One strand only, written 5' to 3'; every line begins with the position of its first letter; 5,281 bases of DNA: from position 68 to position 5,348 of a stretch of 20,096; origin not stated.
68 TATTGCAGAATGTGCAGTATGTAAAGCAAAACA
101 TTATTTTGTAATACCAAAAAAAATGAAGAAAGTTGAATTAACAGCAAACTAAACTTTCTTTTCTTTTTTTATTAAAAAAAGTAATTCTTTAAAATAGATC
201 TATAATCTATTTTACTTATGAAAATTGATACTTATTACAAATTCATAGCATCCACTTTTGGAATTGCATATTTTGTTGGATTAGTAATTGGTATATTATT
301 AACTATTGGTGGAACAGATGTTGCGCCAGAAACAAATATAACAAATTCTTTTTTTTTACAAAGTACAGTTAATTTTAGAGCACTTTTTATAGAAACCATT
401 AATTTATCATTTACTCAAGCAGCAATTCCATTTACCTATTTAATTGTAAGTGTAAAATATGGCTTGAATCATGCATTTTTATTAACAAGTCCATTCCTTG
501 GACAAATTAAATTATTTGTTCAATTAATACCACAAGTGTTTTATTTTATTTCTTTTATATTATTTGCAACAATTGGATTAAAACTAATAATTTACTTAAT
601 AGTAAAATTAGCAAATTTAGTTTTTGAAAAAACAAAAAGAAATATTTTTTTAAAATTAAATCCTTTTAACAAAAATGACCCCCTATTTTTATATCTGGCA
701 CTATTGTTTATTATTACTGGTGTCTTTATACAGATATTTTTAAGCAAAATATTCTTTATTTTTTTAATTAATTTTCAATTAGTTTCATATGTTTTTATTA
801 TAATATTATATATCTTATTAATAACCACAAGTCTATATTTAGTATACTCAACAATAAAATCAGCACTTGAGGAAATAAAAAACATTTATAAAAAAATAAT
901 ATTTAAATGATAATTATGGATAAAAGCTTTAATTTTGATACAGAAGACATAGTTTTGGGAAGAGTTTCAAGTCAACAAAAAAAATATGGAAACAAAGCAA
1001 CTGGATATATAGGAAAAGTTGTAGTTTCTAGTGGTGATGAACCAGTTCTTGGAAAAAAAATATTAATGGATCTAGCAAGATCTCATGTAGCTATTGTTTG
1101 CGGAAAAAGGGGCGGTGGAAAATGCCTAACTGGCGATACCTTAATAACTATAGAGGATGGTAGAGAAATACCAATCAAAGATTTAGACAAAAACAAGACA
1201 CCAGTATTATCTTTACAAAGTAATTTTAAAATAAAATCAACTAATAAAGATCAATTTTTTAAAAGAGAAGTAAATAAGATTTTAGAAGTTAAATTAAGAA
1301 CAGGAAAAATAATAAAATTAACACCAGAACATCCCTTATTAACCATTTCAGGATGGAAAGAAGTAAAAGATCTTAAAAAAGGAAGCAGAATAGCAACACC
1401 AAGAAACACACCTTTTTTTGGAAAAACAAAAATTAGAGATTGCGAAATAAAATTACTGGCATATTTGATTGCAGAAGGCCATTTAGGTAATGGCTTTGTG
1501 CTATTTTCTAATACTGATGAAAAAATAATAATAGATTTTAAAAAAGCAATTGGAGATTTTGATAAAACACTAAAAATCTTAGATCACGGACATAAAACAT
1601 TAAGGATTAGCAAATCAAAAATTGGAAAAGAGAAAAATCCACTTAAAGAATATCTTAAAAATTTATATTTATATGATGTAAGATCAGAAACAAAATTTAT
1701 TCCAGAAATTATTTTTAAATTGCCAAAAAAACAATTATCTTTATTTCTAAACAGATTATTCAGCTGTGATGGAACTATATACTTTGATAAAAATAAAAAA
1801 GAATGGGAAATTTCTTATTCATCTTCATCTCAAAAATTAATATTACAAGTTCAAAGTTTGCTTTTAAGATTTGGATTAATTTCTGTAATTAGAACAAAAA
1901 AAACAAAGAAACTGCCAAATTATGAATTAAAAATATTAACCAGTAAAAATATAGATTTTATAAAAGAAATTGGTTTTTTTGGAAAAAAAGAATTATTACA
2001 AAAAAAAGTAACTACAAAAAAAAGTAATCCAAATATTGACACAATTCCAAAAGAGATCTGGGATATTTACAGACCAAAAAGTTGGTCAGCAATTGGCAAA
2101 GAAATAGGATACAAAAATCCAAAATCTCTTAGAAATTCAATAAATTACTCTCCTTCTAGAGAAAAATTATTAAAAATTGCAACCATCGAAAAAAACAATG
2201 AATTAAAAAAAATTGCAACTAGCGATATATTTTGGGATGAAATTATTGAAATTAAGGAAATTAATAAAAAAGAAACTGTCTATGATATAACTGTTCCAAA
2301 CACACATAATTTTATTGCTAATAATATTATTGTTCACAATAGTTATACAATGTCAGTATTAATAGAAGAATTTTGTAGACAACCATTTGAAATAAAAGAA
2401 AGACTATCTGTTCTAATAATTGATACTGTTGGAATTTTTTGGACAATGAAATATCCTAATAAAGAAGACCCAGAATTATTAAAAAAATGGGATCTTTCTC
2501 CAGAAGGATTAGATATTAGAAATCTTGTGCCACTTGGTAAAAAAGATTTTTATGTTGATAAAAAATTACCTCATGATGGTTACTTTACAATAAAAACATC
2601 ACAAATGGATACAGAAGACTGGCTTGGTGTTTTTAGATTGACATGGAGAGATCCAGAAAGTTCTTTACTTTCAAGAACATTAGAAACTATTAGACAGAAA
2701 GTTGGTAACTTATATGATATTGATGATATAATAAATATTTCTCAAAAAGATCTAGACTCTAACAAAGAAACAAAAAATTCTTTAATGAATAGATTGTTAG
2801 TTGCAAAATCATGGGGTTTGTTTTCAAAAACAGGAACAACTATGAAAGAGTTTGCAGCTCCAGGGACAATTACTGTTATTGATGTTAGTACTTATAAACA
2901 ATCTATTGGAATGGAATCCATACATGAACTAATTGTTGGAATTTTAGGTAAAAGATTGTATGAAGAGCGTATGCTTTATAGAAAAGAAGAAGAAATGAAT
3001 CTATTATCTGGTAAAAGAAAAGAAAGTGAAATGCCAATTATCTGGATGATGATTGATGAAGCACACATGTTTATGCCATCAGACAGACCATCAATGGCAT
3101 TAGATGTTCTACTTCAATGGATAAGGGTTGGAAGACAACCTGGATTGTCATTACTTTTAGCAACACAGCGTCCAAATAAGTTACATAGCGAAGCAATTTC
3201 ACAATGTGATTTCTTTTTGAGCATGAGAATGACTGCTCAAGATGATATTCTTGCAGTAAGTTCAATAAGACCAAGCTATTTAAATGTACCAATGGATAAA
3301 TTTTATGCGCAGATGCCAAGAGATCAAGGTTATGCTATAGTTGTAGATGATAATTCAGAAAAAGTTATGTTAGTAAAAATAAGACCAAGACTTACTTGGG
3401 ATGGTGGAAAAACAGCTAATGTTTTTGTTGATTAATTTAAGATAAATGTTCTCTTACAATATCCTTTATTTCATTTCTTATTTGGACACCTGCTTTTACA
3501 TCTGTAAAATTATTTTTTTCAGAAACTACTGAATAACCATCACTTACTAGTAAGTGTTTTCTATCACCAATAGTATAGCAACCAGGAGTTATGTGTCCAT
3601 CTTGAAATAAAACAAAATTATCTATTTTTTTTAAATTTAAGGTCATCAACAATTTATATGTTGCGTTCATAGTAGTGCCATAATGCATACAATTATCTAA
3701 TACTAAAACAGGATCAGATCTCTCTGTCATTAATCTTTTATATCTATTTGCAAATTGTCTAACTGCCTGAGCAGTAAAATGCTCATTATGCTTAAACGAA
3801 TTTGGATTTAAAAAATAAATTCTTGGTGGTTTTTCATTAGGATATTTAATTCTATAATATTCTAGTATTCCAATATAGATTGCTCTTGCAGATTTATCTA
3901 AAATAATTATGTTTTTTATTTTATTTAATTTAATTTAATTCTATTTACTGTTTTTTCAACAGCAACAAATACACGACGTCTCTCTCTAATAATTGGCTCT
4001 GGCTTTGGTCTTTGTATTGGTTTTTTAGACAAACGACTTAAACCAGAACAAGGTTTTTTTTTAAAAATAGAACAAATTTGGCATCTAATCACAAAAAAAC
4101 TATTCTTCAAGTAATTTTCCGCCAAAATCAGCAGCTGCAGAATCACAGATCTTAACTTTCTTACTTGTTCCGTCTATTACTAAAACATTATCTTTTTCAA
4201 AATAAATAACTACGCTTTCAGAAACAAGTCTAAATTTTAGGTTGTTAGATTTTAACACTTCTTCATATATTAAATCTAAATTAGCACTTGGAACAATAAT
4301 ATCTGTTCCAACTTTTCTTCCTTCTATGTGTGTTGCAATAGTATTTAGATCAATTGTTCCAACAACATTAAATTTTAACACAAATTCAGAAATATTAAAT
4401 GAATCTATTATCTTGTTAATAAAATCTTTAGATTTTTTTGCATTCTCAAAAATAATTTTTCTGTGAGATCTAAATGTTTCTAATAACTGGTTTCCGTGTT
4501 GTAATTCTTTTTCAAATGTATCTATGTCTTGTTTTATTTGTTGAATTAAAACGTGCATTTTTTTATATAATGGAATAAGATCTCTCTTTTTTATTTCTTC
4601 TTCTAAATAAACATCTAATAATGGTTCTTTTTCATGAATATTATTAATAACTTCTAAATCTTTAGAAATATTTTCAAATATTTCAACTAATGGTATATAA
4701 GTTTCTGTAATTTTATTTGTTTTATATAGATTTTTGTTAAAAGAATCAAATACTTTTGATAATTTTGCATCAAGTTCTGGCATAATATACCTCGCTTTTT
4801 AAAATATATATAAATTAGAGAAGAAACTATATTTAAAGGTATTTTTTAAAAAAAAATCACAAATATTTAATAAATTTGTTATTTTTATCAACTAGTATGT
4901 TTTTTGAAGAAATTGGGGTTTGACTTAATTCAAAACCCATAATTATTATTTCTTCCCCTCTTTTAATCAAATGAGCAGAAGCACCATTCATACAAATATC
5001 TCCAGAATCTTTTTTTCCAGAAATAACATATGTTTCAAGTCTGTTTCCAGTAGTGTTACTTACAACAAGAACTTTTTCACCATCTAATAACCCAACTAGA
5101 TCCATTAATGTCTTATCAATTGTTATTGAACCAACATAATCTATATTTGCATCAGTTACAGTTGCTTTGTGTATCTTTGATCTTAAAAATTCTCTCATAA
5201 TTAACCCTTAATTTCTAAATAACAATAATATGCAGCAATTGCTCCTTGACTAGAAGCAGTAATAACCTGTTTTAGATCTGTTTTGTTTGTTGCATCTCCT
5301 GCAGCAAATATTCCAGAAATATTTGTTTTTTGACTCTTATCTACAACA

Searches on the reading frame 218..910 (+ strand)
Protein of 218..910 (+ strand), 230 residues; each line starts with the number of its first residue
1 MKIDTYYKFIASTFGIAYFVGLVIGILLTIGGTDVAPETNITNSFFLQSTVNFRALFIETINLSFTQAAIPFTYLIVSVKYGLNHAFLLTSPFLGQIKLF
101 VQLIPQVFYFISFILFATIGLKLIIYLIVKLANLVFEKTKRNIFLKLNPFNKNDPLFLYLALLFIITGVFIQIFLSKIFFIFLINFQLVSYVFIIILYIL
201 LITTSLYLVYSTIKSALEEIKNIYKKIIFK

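Call 6: search_protein_families(library=pfam, proteins=[window:218-910:+], max_evalue=0.1)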
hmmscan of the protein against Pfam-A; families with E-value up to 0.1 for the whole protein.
window:218-910:+ (230 aa): 0 families

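Call 8: search_protein_families(library=ncbifam, proteins=[window:218-910:+], max_evalue=0.1)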
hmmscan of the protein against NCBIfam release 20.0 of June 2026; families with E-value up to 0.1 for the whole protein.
window:218-910:+ (230 aa): 0 families

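Call 72: search_protein_families(library=padloc, proteins=[window:218-910:+], max_evalue=0.01)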
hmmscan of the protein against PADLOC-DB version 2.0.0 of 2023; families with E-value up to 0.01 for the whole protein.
window:218-910:+ (230 aa): 0 families
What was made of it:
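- On Canonical HerA (DSB-repair or defence helicase): There is no Pfam, NCBIfam or PADLOC hit for the window protein (calls 6, 8, 72).
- Closest known: Archaeal and bacterial HerA hexameric translocases. Different: There are no PADLOC hits (call 72).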

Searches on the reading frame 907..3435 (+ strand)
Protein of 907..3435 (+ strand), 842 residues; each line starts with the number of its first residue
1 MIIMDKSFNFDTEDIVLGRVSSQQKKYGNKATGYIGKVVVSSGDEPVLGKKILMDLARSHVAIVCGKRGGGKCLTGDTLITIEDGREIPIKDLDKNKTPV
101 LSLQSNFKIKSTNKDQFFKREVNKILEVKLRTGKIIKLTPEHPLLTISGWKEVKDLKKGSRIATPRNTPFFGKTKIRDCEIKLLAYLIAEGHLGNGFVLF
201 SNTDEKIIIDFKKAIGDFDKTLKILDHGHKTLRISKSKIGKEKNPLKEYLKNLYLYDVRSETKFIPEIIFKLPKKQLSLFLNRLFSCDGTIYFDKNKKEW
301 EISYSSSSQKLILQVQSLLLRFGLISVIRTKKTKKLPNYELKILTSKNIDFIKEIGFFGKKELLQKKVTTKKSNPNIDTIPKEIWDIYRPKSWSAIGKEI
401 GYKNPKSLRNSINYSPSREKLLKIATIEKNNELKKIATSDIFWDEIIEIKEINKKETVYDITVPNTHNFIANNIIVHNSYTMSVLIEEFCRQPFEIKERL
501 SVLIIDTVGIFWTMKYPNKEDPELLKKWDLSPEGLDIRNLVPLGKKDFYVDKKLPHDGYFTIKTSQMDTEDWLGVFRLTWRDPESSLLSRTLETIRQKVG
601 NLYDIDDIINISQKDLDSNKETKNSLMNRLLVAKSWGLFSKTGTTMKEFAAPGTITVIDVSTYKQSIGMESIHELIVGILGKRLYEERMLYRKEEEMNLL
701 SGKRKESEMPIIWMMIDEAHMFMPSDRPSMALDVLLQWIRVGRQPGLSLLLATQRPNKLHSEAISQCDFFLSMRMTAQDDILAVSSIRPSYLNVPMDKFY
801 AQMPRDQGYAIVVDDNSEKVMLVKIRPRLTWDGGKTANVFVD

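Call 6: search_protein_families(library=pfam, proteins=[window:907-3435:+], max_evalue=0.1)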
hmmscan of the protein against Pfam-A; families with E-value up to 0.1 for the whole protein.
window:907-3435:+ (842 aa): 8 families
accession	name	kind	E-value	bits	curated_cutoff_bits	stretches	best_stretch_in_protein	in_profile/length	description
PF14890.11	Intein_splicing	-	1.8e-28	99.8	35.8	1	80-478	1-155/155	Intein splicing domain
PF14528.11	LAGLIDADG_3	-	2.2e-15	57.1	22.5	1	277-353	3-79/82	LAGLIDADG-like domain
PF01935.23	DUF87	-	1.3e-06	29.1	23.2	1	479-663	37-204/220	Helicase HerA, central domain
PF14623.11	Vint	-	0.0052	17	27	1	73-158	2-78/166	Hint-domain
PF05707.18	Zot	-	0.0069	16.3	20.3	0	714-765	85-137/197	Zonular occludens toxin (Zot)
PF00004.35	AAA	-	0.017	16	21.2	0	702-771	51-127/131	ATPase family associated with various cellular activities (AAA)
PF01079.26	Hint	-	0.037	14.1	29.7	1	71-147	11-89/213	Hint module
PF05872.18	HerA_C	-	0.039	13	22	1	706-766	253-312/502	Helicase HerA-like C-terminal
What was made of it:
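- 907..3435 (+): Active HerA-like ATPase, listed here as the comparison gene. The extein is 436 aa, interrupted after GKRGGGK by a 406-aa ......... intein. Pfam Intein_splicing, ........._3 and DUF87 (call 6).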

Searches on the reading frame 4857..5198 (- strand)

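Call 21: search_protein_families(library=pfam, proteins=[window:4857-5198:-], max_evalue=0.01)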
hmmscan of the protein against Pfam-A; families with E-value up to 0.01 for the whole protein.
window:4857-5198:- (113 aa): 1 family
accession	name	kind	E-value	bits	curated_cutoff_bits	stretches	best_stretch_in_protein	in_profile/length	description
PF02261.22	Asp_decarbox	-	2.9e-38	130.7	25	1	2-108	3-113/115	Aspartate decarboxylase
